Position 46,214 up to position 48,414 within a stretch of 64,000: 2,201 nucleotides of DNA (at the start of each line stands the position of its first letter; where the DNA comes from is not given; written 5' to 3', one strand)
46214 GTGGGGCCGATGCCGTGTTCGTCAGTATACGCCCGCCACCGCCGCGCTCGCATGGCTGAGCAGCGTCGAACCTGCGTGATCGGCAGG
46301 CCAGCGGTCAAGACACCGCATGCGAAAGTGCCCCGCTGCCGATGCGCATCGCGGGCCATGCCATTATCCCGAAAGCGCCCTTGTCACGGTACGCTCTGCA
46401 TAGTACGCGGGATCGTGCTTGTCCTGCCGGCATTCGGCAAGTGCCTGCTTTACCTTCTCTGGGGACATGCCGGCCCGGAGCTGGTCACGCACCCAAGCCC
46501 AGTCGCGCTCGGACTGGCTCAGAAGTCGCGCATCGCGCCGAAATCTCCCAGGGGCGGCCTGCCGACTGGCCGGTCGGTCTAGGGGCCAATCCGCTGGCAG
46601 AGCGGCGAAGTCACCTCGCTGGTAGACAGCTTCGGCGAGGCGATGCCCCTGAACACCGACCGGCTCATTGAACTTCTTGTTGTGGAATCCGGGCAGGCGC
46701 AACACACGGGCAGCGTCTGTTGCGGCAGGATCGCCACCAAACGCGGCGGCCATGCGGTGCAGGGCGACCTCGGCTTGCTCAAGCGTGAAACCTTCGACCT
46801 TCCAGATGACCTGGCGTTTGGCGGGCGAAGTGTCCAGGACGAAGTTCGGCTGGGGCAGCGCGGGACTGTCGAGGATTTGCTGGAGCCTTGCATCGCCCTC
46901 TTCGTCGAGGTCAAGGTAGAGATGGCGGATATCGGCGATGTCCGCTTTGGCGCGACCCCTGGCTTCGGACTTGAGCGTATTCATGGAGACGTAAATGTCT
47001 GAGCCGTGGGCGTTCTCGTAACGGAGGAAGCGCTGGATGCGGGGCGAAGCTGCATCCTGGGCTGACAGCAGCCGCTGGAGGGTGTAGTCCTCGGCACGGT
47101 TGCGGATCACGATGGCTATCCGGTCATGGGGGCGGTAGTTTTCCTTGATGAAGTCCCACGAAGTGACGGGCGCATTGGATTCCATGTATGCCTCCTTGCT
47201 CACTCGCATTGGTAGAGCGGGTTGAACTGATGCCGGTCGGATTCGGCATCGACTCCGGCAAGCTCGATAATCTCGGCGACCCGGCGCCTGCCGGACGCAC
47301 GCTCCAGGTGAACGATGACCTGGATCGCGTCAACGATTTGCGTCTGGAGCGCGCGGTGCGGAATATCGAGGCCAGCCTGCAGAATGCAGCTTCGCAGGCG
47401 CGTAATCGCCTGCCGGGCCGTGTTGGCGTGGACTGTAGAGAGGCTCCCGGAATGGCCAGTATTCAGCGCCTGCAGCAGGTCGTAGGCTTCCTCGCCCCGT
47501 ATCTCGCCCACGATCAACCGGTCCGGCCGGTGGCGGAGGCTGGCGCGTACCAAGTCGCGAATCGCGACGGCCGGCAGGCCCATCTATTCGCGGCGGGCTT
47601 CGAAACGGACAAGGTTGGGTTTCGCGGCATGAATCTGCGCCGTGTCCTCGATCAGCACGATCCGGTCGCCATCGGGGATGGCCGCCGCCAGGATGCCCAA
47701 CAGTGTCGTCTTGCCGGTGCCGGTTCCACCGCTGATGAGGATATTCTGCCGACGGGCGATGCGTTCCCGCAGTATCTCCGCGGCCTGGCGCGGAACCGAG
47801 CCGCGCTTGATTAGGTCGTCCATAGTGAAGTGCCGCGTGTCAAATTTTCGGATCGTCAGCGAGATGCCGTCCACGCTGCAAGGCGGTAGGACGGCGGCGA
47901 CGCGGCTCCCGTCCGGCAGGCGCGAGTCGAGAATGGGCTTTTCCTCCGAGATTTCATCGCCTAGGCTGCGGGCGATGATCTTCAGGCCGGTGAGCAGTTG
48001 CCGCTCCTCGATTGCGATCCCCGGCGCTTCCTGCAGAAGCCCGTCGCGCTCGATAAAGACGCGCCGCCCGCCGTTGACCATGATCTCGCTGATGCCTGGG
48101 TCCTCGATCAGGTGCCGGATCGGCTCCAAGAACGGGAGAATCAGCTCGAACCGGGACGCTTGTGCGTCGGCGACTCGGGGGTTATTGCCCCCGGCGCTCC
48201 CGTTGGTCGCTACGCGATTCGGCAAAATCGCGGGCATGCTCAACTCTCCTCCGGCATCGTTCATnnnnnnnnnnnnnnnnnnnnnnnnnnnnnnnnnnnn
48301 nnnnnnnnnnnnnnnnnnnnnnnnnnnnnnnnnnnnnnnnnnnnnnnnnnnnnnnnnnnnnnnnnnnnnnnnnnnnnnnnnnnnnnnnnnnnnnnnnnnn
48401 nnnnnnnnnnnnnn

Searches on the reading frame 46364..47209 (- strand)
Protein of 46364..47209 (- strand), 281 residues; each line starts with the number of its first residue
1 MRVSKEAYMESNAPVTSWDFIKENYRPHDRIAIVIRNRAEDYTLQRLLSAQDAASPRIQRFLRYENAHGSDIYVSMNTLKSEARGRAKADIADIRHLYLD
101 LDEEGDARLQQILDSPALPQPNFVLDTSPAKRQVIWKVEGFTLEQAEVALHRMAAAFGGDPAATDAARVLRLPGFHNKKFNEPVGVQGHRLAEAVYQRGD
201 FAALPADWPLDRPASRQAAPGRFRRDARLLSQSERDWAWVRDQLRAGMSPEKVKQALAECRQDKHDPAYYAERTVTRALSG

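Call 53: search_protein_families(library=pfam, proteins=[window:46364-47209:-], max_evalue=0.001)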
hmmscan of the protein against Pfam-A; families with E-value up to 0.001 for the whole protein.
window:46364-47209:- (281 aa): 2 families
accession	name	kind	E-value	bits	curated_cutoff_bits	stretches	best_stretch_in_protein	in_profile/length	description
PF16793.10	RepB_primase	-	5e-28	98.7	24.3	1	44-194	7-164/186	RepB DNA-primase N-terminal domain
PF22448.1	RepB_primase_C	-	1.3e-06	28.6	26.1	1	232-278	3-54/54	RepB DNA-primase C-terminal helical domain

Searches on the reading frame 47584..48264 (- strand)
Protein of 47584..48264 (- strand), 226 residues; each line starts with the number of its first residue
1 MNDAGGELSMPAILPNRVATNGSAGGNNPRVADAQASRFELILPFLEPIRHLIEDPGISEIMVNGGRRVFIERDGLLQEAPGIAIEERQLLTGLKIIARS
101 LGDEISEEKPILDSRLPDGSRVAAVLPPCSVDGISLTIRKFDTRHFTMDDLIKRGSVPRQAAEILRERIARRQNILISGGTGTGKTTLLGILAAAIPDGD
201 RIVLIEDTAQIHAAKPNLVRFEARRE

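Call 53: search_protein_families(library=pfam, proteins=[window:47584-48264:-], max_evalue=0.001)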
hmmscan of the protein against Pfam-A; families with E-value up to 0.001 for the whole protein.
window:47584-48264:- (226 aa): 4 families
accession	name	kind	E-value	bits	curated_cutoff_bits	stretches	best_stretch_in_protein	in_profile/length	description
PF00437.27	T2SSE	-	2.1e-22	79.8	24.9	1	47-224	6-195/370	Type II/IV secretion system protein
PF20720.3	nSTAND3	-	0.00022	21.4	27.2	1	158-214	3-60/155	Novel STAND NTPase 3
PF13191.12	AAA_16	-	0.00026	22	32.6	1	163-211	14-63/167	AAA ATPase domain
PF09818.15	ABC_ATPase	-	0.00084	18.9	23.2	0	35-72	201-238/283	P-loop domain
